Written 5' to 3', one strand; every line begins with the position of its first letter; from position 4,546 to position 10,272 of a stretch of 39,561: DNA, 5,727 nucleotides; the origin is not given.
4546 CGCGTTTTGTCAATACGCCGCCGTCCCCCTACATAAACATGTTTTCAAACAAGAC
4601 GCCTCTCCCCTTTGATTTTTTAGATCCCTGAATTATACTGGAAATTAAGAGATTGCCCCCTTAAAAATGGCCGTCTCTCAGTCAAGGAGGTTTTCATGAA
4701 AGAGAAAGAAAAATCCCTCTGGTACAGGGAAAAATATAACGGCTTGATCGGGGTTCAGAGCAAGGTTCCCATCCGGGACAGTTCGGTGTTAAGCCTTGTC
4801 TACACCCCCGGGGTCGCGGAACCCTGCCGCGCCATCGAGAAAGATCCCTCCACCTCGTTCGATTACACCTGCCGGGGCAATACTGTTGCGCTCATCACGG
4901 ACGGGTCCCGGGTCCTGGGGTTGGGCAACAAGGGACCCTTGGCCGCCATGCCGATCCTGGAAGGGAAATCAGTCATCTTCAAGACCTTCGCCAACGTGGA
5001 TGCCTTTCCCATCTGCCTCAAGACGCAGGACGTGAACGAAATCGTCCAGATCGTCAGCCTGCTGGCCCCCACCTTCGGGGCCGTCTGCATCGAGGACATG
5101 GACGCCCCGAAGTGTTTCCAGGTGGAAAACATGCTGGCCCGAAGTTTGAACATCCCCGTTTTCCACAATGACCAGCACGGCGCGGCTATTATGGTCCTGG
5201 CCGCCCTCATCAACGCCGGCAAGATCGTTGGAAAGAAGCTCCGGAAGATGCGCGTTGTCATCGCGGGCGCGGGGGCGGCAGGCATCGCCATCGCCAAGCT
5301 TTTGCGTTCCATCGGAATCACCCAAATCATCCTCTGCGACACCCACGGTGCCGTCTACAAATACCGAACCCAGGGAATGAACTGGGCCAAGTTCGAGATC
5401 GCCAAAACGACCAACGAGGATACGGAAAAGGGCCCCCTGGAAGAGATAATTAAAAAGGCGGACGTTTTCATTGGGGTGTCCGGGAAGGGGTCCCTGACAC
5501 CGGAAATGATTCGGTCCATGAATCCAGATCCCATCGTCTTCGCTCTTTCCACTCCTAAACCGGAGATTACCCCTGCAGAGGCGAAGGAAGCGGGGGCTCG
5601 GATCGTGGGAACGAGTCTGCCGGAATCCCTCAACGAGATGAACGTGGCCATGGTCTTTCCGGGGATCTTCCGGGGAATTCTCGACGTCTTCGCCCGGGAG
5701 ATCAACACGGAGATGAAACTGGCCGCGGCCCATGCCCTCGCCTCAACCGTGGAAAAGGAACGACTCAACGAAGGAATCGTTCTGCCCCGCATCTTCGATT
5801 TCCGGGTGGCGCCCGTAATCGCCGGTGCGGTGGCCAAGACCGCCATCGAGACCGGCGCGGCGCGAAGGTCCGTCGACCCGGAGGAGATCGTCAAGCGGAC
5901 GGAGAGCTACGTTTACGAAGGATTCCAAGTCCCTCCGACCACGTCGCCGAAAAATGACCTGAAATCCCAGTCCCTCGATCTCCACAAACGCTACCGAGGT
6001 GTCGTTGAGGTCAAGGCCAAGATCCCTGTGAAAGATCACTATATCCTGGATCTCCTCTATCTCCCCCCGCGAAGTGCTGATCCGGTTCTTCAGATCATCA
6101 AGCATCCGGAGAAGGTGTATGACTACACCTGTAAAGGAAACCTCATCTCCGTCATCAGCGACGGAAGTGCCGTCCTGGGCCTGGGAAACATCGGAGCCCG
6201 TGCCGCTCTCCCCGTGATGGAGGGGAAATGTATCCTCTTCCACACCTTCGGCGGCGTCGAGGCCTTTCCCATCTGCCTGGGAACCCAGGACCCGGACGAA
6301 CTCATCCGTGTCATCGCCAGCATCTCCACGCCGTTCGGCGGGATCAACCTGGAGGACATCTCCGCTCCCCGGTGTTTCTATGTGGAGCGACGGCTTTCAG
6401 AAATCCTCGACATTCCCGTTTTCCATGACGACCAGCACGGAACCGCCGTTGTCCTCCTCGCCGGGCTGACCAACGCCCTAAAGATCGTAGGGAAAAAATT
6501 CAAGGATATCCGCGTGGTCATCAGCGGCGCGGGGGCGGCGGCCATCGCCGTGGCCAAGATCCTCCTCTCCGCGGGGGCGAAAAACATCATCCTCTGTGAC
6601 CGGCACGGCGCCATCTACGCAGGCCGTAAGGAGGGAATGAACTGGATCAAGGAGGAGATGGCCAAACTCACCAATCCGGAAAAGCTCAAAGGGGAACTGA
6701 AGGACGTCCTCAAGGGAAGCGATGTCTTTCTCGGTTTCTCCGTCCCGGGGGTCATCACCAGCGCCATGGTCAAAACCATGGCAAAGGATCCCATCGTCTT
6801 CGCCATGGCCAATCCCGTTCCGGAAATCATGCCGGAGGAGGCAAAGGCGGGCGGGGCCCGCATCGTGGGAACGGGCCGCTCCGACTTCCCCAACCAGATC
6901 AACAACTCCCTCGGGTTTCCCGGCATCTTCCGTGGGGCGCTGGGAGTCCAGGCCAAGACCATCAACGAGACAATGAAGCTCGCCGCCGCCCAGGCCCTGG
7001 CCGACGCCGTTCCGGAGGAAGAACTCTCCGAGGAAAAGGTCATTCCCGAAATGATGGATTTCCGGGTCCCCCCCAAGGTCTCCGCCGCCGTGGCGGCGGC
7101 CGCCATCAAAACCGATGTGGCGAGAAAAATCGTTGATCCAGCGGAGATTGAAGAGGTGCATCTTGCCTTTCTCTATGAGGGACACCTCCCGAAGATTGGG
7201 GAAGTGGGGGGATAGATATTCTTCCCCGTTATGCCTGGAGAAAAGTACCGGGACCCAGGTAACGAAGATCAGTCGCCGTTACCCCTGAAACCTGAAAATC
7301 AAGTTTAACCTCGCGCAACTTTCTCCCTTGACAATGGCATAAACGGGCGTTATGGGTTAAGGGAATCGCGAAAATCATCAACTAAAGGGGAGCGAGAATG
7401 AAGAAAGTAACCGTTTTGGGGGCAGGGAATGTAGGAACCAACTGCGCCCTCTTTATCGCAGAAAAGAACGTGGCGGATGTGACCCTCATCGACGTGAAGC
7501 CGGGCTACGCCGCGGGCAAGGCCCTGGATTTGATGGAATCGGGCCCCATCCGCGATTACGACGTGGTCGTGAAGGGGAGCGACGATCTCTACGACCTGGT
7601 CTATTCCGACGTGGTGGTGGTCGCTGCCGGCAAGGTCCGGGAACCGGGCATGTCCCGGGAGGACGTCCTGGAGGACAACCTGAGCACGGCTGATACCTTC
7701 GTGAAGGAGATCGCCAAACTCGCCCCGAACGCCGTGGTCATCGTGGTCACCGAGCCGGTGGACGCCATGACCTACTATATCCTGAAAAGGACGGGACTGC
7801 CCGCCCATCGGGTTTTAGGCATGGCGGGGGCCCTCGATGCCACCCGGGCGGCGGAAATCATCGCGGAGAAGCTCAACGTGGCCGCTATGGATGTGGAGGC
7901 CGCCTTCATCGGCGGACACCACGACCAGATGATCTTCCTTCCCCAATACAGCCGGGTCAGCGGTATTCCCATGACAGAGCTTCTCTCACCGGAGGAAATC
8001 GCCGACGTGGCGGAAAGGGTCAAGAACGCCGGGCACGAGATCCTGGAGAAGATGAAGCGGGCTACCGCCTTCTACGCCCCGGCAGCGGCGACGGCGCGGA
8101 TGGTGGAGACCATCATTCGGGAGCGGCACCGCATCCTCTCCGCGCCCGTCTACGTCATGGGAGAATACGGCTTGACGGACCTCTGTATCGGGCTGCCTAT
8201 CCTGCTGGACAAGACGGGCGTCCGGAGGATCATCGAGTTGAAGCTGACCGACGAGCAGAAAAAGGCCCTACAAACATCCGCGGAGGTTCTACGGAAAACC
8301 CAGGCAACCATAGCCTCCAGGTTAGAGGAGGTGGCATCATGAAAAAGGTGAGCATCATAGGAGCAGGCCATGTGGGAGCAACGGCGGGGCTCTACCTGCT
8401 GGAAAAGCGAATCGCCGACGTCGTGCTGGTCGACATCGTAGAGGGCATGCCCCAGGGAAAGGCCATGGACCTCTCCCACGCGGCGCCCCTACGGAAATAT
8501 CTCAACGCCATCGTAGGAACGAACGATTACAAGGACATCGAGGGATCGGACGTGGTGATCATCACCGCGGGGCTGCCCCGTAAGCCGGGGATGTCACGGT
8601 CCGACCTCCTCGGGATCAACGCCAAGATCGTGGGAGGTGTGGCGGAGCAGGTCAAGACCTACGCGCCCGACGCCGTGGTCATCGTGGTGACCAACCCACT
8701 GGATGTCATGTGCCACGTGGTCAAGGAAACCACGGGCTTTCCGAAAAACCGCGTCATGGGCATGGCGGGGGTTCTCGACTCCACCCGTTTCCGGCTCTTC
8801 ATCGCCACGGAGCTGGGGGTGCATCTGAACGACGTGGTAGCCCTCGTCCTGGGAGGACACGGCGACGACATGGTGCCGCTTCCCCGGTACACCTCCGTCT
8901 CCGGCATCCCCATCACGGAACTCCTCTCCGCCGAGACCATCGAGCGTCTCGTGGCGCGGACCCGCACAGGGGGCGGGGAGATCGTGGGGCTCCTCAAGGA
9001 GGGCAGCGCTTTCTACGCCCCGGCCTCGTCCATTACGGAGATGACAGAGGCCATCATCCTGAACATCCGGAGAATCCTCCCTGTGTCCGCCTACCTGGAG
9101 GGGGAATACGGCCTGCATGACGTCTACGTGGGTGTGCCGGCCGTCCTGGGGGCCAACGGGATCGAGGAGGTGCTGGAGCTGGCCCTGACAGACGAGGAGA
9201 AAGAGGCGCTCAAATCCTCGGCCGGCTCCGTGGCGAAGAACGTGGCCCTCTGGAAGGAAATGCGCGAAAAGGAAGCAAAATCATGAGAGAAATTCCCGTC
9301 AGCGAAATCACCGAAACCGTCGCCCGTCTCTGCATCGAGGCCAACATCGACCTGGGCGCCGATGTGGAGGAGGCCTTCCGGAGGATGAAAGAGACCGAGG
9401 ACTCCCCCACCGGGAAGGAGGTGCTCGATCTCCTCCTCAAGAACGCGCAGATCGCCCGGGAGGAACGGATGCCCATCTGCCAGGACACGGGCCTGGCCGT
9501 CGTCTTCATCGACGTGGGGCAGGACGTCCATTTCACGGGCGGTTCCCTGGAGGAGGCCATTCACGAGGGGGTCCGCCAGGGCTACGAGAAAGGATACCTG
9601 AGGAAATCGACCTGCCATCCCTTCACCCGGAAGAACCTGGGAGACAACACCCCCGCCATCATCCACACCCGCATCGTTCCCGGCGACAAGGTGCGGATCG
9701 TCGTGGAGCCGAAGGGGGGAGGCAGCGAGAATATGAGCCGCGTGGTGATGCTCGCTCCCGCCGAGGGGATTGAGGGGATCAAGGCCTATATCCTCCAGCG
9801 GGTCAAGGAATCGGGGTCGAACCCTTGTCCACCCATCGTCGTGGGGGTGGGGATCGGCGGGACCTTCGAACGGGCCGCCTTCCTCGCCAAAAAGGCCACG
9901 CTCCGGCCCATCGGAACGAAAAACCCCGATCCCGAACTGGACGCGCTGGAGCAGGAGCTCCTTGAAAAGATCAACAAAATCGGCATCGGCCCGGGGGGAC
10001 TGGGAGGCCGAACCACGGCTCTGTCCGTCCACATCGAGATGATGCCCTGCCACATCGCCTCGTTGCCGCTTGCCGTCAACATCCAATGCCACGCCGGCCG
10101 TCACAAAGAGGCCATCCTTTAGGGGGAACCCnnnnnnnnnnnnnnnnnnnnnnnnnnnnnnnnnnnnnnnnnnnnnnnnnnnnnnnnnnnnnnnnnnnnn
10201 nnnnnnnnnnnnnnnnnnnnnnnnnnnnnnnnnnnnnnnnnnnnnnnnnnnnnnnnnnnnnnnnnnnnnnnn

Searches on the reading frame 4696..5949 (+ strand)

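Call 67: search_protein_families(library=pfam, proteins=[window:4696-5949:+], max_evalue=0.00001)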
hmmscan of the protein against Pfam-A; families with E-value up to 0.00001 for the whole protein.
window:4696-5949:+ (418 aa): 2 families
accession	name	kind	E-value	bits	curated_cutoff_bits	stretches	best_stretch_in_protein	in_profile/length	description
PF03949.21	Malic_M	-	3.9e-25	89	23.5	1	162-384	3-258/258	Malic enzyme, NAD binding domain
PF00390.24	malic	-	1.1e-24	87.7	23.1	1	23-146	9-180/182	Malic enzyme, N-terminal domain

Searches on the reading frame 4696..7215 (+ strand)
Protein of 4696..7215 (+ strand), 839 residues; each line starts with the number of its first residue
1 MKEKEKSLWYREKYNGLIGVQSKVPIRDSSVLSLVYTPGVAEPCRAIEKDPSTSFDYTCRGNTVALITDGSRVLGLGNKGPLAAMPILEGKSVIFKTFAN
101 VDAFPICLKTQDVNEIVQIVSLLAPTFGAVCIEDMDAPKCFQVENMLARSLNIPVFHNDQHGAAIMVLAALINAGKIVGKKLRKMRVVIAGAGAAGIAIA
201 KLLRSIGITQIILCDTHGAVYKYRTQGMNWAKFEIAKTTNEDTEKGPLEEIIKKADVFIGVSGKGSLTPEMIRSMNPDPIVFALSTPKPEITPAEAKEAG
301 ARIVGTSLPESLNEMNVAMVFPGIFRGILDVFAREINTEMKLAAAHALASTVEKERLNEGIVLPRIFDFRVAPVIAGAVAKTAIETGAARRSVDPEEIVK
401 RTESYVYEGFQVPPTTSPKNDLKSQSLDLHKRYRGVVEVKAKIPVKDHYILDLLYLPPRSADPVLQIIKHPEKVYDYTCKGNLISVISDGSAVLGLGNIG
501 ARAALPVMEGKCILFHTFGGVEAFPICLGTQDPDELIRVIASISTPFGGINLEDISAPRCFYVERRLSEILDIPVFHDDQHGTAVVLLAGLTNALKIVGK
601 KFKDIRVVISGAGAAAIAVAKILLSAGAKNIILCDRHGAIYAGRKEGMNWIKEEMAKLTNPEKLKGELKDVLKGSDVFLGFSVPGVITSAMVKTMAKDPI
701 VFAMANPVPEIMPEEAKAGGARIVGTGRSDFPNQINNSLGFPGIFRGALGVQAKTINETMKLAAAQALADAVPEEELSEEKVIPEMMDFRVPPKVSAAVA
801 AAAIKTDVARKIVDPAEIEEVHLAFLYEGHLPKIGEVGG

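Call 6: search_protein_families(library=pfam, proteins=[window:4696-7215:+], max_evalue=0.00001)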
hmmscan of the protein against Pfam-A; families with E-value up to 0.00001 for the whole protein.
window:4696-7215:+ (839 aa): 5 families
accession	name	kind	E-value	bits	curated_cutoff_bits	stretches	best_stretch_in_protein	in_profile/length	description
PF03949.21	Malic_M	-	1.4e-50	172.4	23.5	2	582-805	3-255/258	Malic enzyme, NAD binding domain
PF00390.24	malic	-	1.9e-46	158.6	23.1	2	23-146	9-180/182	Malic enzyme, N-terminal domain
PF00208.27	ELFV_dehydrog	-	2.5e-10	40.9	23.4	0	583-660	10-81/241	Glutamate/Leucine/Phenylalanine/Valine dehydrogenase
PF00899.27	ThiF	-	9.6e-08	31.9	28.1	0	178-216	14-52/238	ThiF family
PF01262.27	AlaDh_PNT_C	-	6.1e-06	26.3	23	0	172-279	18-123/214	Alanine dehydrogenase/PNT, C-terminal domain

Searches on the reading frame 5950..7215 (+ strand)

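Call 67: search_protein_families(library=pfam, proteins=[window:5950-7215:+], max_evalue=0.00001)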
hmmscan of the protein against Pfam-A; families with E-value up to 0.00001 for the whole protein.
window:5950-7215:+ (421 aa): 3 families
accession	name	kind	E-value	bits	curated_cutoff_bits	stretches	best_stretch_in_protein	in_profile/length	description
PF03949.21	Malic_M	-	9.2e-27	94.4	23.5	1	164-387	3-255/258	Malic enzyme, NAD binding domain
PF00390.24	malic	-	5.1e-21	75.7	23.1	1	21-149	6-181/182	Malic enzyme, N-terminal domain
PF00208.27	ELFV_dehydrog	-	1.6e-06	28.4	23.4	1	165-242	10-81/241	Glutamate/Leucine/Phenylalanine/Valine dehydrogenase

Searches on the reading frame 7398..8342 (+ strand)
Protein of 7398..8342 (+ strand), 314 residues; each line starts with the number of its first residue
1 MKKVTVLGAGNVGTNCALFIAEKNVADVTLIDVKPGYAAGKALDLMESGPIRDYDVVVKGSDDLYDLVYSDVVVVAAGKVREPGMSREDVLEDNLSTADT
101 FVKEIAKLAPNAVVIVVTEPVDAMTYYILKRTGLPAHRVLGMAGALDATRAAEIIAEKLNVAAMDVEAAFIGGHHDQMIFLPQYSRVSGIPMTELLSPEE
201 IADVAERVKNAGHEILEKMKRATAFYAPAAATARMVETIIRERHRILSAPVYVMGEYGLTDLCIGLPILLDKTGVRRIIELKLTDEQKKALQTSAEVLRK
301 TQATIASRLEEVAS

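Call 6: search_protein_families(library=pfam, proteins=[window:7398-8342:+], max_evalue=0.00001)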
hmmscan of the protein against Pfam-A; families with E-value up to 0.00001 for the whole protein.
window:7398-8342:+ (314 aa): 2 families
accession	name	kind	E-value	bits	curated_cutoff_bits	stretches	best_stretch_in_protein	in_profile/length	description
PF00056.29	Ldh_1_N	-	2.7e-32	112.2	27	1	3-141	2-141/141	lactate/malate dehydrogenase, NAD binding domain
PF02866.23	Ldh_1_C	-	1.4e-28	100.5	22.6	1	146-303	3-168/174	lactate/malate dehydrogenase, alpha/beta C-terminal domain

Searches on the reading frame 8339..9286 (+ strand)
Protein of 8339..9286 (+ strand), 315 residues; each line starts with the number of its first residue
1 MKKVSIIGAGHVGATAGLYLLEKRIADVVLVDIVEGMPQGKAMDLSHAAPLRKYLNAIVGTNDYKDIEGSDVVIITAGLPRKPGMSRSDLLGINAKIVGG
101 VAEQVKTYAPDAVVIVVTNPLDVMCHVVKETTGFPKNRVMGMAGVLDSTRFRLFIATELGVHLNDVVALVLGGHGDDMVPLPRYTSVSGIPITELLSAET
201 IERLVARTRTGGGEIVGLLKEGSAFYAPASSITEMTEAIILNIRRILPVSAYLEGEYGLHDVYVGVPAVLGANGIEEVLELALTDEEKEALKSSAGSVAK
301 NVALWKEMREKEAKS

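Call 6: search_protein_families(library=pfam, proteins=[window:8339-9286:+], max_evalue=0.00001)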
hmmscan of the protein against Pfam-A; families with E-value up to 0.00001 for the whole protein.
window:8339-9286:+ (315 aa): 3 families
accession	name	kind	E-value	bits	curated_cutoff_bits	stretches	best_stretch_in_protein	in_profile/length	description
PF00056.29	Ldh_1_N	-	1.4e-44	152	27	1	3-141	2-141/141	lactate/malate dehydrogenase, NAD binding domain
PF02866.23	Ldh_1_C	-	6.1e-31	108.2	22.6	1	146-303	3-168/174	lactate/malate dehydrogenase, alpha/beta C-terminal domain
PF03721.20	UDPG_MGDP_dh_N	-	1.6e-06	28.3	27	1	2-117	1-119/187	UDP-glucose/GDP-mannose dehydrogenase family, NAD binding domain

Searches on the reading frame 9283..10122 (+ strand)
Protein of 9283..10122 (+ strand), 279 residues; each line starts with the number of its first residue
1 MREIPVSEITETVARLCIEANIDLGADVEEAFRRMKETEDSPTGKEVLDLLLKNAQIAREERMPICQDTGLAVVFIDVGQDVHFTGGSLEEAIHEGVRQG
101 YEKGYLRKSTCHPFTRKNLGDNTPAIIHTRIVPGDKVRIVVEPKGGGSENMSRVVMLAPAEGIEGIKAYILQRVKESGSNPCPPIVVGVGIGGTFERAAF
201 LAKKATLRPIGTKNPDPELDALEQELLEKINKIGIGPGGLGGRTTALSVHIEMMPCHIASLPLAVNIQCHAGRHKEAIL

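Call 6: search_protein_families(library=pfam, proteins=[window:9283-10122:+], max_evalue=0.00001)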
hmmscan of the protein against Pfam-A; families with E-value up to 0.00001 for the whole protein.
window:9283-10122:+ (279 aa): 1 family
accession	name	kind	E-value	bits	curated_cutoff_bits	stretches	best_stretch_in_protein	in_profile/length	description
PF05681.19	Fumerase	-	5.6e-118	393.6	25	1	10-277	1-269/270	Fumarate hydratase (Fumerase)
